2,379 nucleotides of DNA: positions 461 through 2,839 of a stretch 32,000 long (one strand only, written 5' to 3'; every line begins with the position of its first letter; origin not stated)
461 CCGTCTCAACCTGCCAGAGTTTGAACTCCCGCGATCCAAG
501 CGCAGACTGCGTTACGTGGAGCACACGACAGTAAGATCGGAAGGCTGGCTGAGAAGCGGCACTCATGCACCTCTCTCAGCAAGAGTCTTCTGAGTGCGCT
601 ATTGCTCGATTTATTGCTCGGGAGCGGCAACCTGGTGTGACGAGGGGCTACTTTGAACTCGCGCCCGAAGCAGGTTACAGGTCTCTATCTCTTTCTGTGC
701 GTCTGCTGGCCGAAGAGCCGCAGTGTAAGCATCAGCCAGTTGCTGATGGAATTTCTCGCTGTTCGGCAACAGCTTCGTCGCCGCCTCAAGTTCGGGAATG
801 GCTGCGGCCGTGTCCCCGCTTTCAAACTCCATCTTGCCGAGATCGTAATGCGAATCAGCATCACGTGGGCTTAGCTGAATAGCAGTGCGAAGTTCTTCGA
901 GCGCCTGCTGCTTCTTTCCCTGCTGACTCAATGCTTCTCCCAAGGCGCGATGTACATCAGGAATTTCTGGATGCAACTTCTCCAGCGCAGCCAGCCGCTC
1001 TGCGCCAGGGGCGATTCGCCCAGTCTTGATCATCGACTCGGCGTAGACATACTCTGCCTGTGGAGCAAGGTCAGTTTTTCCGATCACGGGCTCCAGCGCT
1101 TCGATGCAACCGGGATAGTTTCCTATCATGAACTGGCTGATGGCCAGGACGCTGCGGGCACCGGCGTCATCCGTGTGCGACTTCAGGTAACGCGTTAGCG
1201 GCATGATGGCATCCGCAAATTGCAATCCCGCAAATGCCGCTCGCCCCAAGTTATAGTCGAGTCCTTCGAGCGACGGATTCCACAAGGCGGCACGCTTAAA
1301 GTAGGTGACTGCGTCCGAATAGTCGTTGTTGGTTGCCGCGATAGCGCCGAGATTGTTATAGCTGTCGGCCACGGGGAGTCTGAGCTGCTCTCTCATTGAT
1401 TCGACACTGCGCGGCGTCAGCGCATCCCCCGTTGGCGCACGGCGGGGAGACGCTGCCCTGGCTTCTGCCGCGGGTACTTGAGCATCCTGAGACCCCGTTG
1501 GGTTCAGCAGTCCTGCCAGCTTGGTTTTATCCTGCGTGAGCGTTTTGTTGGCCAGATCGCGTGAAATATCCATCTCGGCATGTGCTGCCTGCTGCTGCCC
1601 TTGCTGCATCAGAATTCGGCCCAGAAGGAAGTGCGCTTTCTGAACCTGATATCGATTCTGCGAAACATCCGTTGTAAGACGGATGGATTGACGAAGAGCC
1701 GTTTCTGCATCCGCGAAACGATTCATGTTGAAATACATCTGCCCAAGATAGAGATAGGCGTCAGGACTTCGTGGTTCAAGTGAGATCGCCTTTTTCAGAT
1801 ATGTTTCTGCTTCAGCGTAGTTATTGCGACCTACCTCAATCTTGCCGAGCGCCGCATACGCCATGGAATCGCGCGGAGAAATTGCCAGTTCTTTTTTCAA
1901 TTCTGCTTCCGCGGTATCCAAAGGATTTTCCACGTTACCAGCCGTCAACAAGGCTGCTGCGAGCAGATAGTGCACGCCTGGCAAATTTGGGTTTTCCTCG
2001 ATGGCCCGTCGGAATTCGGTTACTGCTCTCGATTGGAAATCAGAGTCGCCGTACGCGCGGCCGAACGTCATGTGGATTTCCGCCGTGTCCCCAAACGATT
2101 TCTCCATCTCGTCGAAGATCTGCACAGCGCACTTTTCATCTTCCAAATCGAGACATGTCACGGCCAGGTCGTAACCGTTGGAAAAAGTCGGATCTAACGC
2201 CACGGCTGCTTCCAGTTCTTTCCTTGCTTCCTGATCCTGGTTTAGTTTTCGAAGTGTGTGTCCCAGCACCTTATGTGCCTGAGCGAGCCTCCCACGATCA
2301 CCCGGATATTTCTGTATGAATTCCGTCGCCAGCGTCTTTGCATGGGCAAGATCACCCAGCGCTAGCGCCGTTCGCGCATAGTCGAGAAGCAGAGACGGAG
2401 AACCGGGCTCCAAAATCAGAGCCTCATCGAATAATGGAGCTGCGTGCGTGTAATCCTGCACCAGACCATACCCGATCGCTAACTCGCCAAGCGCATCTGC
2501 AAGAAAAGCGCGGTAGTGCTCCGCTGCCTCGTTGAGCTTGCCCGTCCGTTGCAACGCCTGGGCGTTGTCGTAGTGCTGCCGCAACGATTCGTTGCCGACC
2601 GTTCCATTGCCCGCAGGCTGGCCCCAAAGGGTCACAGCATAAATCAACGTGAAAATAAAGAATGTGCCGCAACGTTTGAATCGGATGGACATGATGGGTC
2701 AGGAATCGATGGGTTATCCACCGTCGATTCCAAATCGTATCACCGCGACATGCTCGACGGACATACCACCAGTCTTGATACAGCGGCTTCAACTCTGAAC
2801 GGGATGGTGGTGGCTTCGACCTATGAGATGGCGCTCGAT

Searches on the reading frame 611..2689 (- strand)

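Call 55: search_protein_families(library=pfam, proteins=[window:611-2689:-], max_evalue=0.00001)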
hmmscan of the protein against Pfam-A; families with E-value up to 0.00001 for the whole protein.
window:611-2689:- (692 aa): 19 families
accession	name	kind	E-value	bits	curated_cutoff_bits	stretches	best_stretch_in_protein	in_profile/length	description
PF07719.23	TPR_2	-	1.9e-46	152.8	27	0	577-610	1-34/34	Tetratricopeptide repeat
PF14559.12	TPR_19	-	6.7e-35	119.7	25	1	288-335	4-51/68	Tetratricopeptide repeat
PF13432.12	TPR_16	-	3.4e-34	117.3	32.7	2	582-644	2-64/65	Tetratricopeptide repeat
PF13428.12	TPR_14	-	6.2e-33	110.3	23.5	0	277-318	3-44/44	Tetratricopeptide repeat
PF00515.34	TPR_1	-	5.1e-31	105.7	27.8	0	441-467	1-27/34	Tetratricopeptide repeat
PF13181.12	TPR_8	-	3.4e-30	102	25.7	0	441-473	1-33/34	Tetratricopeptide repeat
PF13414.12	TPR_11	-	4.5e-29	100.3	26.8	2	584-619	1-36/42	TPR repeat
PF13431.12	TPR_17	-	8.8e-29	97.8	24.4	0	298-329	2-33/34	Tetratricopeptide repeat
PF12895.13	ANAPC3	-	9.6e-20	71.1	27.2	1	289-358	3-71/82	Anaphase-promoting complex, cyclosome, subunit 3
PF23914.1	TPR_CcmH_CycH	-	3.3e-19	69.7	42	0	600-687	39-123/158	Cytochrome c-type biogenesis protein H TPR domain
PF13424.12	TPR_12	-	3.3e-17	62.9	30.1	0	311-371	5-66/77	Tetratricopeptide repeat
PF13371.12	TPR_9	-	4.4e-17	62.3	35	0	604-645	22-63/73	Tetratricopeptide repeat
PF13174.12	TPR_6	-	1.4e-13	51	26.3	0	310-336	1-27/33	Tetratricopeptide repeat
PF13374.12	TPR_10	-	1.5e-13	50.7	27.5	0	311-340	4-33/42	Tetratricopeptide repeat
PF24575.1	TPR_Slam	-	1.2e-09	39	35.2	0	219-249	63-93/104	Surface lipoprotein assembly modifier, N-terminal TPR repeats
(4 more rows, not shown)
